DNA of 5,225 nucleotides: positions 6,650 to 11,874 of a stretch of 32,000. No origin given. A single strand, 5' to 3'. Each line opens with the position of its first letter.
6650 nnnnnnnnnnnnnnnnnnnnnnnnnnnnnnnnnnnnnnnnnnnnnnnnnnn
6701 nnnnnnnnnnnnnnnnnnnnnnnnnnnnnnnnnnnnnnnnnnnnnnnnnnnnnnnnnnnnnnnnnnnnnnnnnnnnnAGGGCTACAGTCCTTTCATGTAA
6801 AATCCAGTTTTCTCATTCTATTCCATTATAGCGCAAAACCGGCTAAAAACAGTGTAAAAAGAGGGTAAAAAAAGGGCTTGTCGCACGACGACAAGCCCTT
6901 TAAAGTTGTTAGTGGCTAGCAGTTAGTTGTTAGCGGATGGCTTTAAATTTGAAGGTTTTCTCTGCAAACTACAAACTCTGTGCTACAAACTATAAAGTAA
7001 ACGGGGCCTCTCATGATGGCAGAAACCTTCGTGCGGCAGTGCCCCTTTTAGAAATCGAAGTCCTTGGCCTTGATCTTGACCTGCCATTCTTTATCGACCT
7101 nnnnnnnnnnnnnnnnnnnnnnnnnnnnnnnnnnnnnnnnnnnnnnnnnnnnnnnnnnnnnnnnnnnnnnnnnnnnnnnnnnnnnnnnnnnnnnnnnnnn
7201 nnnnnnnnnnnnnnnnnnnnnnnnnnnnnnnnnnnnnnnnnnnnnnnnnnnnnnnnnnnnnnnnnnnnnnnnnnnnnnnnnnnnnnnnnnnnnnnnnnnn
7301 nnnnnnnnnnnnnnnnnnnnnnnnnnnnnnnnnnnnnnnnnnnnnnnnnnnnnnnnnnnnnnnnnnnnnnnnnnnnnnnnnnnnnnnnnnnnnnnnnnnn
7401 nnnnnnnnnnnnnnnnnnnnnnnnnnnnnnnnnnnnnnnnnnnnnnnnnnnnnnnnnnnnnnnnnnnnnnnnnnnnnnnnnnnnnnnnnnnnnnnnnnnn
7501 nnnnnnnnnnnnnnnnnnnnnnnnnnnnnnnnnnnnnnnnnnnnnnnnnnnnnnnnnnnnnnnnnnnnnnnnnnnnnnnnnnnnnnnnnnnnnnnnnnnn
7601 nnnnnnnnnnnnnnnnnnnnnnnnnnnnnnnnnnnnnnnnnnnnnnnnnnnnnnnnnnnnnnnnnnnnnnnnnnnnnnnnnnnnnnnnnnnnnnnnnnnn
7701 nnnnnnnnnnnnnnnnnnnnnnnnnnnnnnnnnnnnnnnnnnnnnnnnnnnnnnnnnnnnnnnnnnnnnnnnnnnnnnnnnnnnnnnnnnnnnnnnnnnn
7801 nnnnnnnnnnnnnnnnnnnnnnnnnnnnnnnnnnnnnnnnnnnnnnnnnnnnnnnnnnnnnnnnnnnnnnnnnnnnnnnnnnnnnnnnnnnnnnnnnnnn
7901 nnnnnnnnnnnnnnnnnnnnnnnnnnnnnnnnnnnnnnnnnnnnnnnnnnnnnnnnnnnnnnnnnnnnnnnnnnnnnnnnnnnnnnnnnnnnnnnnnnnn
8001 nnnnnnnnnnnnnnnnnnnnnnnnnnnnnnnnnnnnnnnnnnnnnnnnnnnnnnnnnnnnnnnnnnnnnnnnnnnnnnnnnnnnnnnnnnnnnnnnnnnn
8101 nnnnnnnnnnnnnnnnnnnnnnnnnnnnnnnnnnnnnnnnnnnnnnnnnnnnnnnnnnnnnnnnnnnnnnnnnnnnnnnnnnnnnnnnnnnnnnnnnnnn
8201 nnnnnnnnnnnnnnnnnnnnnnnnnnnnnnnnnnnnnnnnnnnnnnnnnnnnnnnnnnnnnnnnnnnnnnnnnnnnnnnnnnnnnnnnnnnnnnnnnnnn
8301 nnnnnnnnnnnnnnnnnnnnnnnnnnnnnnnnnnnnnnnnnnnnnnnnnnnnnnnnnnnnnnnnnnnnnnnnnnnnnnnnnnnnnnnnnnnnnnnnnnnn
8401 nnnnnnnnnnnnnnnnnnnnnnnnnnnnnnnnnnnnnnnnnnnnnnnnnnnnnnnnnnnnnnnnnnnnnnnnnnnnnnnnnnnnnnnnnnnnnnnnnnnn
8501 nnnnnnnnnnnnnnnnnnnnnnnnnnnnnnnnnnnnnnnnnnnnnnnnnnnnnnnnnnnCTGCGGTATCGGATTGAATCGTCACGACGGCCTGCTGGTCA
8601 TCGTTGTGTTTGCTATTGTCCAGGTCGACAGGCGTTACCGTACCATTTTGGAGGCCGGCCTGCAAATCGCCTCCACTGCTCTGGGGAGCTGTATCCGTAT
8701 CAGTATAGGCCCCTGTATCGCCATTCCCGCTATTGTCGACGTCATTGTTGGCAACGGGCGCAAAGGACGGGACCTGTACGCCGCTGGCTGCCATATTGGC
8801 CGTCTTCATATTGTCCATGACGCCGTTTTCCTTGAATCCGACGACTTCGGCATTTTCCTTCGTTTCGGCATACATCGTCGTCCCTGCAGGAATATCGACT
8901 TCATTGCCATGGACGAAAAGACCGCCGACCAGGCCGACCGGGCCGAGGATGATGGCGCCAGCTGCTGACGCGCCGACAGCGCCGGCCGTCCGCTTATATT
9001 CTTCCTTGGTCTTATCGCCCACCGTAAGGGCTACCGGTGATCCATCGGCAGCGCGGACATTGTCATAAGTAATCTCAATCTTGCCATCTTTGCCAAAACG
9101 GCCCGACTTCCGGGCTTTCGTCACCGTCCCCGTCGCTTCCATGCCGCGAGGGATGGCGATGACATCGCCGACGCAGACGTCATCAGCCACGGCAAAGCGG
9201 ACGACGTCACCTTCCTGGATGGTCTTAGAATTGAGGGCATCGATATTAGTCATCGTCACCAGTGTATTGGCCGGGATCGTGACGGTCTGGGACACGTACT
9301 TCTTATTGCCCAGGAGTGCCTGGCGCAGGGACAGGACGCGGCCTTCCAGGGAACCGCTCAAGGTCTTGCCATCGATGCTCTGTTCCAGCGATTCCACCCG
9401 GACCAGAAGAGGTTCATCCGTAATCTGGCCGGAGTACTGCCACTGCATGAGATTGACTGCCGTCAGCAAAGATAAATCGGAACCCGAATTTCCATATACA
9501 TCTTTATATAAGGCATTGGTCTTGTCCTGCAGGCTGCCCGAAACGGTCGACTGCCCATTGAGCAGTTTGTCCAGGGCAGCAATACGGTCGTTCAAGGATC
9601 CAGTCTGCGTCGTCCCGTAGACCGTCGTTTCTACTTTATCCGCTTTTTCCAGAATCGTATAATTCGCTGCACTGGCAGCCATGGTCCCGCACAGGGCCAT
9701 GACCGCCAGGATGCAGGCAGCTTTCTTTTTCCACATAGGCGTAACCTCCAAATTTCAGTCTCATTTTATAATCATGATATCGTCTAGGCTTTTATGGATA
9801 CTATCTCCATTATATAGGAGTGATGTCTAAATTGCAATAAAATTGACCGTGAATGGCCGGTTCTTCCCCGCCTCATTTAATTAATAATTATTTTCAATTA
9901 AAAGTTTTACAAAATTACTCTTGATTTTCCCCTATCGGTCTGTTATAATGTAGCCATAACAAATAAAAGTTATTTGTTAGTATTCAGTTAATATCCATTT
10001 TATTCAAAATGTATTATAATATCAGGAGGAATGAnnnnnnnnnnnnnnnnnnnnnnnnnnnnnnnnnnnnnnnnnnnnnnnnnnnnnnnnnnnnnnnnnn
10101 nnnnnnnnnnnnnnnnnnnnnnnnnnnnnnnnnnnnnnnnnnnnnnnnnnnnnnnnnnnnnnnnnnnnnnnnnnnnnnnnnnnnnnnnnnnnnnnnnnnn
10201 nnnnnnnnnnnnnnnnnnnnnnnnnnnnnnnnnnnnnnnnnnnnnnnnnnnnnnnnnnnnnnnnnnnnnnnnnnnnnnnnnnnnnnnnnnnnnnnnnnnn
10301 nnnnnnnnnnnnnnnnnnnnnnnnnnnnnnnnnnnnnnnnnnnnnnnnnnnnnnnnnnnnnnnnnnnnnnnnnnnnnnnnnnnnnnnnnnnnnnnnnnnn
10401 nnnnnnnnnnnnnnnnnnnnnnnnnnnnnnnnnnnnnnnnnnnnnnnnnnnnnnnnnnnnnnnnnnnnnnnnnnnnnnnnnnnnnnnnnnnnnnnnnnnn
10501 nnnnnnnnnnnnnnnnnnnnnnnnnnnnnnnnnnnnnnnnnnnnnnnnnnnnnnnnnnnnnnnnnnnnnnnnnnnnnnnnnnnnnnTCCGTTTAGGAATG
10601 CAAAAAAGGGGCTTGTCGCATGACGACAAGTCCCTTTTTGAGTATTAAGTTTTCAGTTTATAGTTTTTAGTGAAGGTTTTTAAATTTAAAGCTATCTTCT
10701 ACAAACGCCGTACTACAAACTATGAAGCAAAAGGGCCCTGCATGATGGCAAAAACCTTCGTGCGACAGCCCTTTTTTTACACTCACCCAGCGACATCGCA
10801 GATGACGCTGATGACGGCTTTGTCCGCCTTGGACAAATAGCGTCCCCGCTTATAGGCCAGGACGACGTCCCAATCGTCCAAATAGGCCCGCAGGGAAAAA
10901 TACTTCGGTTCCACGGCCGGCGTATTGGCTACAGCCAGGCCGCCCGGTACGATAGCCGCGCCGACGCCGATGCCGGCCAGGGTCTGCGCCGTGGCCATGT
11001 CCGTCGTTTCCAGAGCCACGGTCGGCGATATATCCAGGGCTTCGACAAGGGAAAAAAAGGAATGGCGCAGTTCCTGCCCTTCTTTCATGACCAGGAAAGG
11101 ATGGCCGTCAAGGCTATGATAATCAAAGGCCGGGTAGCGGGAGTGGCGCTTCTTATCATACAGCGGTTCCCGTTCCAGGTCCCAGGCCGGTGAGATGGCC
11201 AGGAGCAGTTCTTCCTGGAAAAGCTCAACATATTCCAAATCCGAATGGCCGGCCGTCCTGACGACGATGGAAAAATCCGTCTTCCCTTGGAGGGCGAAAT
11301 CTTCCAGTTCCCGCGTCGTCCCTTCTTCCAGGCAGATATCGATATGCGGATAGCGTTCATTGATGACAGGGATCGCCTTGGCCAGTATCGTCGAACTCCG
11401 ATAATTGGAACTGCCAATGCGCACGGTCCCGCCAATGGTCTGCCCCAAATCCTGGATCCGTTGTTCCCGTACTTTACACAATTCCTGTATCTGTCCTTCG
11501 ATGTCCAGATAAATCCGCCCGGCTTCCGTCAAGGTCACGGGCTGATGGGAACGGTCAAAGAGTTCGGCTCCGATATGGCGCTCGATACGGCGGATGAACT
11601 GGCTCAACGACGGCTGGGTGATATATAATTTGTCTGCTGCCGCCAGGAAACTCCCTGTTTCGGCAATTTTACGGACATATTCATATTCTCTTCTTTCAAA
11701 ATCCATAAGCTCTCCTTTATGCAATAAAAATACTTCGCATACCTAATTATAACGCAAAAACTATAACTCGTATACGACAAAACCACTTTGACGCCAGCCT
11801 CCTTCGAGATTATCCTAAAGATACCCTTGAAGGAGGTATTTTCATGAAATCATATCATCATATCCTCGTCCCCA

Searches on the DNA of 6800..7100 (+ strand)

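Call 63: search_rna_families(source=window, start=6800, end=7100, threshold=evalue, max_evalue=1)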
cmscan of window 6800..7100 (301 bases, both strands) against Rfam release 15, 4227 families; matches with E-value up to 1: 2.
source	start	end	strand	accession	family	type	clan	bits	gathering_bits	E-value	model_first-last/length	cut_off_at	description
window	6869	7001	-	RF04184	BTnc060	Gene; sRNA;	-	22.2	228.9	0.18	1-213/213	no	Bacteroides sRNA BTnc060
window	6869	7004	-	RF04180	BTnc231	Gene; sRNA;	-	16.5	80.4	0.4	1-154/154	no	Bacteroides sRNA BTnc231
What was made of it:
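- On Rfam RNA families: Only chance-level hits (E = 0.18 and 0.4, far below gathering) fell on the element (call 63).
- Tried and rejected: Only chance-level hits fell on the element (call 63).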

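Call 64: search_dna_similar(query=window:6867-7049:+, collection=plasmids, mode=distant, max_rows=15)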
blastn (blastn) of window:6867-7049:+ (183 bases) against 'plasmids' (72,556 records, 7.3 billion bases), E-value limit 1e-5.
No match.

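Call 65: search_dna_similar(query=window:6867-7049:+, collection=phages, mode=distant, max_rows=15)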
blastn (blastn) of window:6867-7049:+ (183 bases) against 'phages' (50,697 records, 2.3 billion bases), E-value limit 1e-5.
No match.
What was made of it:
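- Tried and rejected: Plasmid and phage collections: no match to the element (calls 64, 65).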

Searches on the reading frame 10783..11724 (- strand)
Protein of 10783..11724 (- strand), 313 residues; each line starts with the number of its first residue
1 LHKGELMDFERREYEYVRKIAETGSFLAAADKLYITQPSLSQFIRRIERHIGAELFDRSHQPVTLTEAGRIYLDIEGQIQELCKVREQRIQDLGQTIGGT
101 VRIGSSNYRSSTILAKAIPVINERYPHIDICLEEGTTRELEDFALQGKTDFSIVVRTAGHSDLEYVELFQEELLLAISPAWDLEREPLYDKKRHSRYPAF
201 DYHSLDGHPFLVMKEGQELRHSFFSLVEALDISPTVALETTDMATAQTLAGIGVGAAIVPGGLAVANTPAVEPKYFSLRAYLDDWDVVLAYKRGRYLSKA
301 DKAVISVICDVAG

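Call 14: search_protein_families(library=pfam, proteins=[window:10783-11724:-])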
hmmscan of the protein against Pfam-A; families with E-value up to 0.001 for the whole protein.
window:10783-11724:- (313 aa): 2 families
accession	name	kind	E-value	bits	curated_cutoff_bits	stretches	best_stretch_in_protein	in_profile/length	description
PF03466.25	LysR_substrate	-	1.8e-26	93.2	28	1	96-308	3-204/209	LysR substrate binding domain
PF00126.33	HTH_1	-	1e-18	67.4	26.6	1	13-70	3-60/60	Bacterial regulatory helix-turn-helix protein, lysR family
